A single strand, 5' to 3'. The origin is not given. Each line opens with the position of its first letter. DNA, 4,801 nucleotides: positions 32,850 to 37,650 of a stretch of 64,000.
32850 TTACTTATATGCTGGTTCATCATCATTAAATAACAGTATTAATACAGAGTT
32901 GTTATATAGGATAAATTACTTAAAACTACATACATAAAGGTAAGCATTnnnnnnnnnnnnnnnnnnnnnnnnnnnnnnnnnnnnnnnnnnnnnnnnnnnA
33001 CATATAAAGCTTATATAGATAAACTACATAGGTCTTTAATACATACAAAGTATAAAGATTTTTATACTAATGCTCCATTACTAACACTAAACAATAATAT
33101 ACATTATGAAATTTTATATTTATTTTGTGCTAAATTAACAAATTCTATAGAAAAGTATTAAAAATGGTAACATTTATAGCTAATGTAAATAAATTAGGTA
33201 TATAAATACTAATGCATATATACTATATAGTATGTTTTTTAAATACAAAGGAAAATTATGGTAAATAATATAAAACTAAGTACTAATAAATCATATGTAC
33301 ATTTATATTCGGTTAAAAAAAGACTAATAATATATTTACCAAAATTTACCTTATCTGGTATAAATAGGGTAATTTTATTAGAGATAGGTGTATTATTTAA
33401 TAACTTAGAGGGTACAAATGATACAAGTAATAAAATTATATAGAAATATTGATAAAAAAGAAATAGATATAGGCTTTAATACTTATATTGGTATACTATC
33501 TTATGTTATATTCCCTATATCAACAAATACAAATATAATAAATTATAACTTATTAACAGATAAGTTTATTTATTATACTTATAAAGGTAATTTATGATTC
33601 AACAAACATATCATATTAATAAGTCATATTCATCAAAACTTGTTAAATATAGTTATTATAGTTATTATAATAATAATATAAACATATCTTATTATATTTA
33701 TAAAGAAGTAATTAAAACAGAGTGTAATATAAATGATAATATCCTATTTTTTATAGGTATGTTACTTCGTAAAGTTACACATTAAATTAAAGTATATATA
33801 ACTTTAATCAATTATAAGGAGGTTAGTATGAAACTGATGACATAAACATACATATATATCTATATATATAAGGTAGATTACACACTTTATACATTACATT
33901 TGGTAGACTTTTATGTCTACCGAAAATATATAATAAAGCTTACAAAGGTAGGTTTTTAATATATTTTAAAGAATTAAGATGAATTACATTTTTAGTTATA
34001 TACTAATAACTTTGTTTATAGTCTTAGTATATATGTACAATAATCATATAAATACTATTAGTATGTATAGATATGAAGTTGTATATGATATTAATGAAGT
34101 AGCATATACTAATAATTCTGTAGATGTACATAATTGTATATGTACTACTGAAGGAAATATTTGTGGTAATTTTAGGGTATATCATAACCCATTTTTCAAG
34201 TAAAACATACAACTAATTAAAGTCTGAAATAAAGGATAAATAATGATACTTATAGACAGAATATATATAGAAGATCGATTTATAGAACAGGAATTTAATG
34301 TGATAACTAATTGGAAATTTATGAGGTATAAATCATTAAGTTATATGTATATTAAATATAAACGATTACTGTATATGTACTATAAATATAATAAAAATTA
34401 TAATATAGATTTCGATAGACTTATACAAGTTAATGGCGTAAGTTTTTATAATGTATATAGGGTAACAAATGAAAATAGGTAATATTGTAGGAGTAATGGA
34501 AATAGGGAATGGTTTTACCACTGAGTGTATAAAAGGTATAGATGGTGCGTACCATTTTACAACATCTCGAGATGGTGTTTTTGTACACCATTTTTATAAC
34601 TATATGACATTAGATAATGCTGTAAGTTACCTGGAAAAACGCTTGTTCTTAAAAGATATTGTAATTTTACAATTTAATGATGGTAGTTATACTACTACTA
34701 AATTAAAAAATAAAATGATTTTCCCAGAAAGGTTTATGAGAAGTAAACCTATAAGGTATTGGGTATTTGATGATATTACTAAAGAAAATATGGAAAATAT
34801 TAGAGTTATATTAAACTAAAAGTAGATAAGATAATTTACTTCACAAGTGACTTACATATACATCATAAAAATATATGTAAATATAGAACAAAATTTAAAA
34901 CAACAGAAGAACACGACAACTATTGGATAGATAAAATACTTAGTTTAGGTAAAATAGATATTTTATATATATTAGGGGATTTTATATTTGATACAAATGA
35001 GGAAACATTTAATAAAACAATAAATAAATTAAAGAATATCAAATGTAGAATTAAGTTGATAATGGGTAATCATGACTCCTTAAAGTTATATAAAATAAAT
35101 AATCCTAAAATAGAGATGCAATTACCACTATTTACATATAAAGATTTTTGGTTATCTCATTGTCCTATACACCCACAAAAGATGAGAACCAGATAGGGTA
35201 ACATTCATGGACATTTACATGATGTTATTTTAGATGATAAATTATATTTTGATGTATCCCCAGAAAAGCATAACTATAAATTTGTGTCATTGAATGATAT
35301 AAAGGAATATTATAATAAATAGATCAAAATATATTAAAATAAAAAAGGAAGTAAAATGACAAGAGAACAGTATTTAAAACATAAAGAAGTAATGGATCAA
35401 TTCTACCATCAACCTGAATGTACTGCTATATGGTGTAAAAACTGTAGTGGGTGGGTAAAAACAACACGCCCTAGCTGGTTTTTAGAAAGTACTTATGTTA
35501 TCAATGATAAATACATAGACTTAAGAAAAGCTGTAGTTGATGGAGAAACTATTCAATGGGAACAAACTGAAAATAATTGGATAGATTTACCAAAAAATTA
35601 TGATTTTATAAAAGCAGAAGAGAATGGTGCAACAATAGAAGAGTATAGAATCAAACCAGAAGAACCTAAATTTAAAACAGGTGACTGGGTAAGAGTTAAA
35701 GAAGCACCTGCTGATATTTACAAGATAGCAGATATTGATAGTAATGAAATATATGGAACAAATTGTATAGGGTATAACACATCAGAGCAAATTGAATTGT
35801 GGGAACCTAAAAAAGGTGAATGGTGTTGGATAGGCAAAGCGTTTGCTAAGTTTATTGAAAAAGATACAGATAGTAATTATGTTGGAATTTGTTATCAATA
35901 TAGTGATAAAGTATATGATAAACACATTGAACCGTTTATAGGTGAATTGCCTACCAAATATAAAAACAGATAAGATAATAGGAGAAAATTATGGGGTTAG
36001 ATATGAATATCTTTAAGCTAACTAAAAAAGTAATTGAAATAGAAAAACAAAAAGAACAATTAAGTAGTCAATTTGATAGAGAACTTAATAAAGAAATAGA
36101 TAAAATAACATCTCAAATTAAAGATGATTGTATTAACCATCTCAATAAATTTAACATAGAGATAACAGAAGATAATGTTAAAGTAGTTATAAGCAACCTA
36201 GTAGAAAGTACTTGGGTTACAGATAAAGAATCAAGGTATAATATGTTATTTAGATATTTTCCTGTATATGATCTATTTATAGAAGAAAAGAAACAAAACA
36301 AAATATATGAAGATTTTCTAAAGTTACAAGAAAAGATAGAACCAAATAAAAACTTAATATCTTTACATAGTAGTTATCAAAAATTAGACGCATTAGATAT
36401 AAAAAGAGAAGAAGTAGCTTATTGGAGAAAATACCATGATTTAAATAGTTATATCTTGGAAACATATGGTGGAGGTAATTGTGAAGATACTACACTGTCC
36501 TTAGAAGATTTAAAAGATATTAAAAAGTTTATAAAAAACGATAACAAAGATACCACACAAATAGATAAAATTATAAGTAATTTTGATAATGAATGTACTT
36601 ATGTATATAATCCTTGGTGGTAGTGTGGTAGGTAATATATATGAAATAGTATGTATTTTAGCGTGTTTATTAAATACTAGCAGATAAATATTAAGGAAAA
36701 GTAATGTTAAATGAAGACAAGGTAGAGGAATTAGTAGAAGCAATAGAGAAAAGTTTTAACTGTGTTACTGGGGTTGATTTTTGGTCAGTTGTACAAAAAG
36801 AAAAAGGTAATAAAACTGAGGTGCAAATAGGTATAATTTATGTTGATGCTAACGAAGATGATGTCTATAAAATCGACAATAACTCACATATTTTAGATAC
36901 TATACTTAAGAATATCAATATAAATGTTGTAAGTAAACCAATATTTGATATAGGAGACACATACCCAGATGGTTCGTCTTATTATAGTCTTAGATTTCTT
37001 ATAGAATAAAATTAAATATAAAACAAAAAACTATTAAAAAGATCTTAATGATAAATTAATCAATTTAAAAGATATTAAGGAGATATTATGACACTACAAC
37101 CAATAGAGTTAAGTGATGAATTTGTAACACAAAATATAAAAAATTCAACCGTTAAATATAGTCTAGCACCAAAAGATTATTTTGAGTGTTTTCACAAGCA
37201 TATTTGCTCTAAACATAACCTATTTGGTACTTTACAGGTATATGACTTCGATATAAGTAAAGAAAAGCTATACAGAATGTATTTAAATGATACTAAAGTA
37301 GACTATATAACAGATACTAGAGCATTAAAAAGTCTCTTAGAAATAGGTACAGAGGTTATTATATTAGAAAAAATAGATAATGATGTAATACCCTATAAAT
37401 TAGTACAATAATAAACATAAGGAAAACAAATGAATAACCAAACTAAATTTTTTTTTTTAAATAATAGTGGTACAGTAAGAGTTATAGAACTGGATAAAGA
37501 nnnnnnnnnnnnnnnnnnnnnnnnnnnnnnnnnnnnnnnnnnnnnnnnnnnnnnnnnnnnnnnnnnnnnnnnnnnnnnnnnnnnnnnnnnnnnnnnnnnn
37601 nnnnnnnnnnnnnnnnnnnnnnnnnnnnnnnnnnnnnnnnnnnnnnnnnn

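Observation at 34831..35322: Metallophosphoesterase gene with no canonical start codon and one in-frame TAG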

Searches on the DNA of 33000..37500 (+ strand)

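Call 10: search_dna_similar(query=window:33000-37500:+, collection=phages, mode=near, max_rows=30)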
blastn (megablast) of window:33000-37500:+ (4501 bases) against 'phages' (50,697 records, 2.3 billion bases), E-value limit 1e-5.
No match.

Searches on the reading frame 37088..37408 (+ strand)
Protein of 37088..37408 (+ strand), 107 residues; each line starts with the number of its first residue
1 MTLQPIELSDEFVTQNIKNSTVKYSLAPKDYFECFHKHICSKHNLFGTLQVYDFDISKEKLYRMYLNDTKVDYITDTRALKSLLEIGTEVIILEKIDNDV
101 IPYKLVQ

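Call 88: search_protein_families(library=phrogs, proteins=[window:37088-37408:+], max_evalue=0.01)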
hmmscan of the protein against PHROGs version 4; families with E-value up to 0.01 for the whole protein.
window:37088-37408:+ (107 aa): 1 family
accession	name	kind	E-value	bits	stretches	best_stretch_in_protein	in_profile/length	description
phrog_1510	-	moron, auxiliary metabolic gene and host takeover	0.0019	19.1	1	21-77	30-85/107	superinfection exclusion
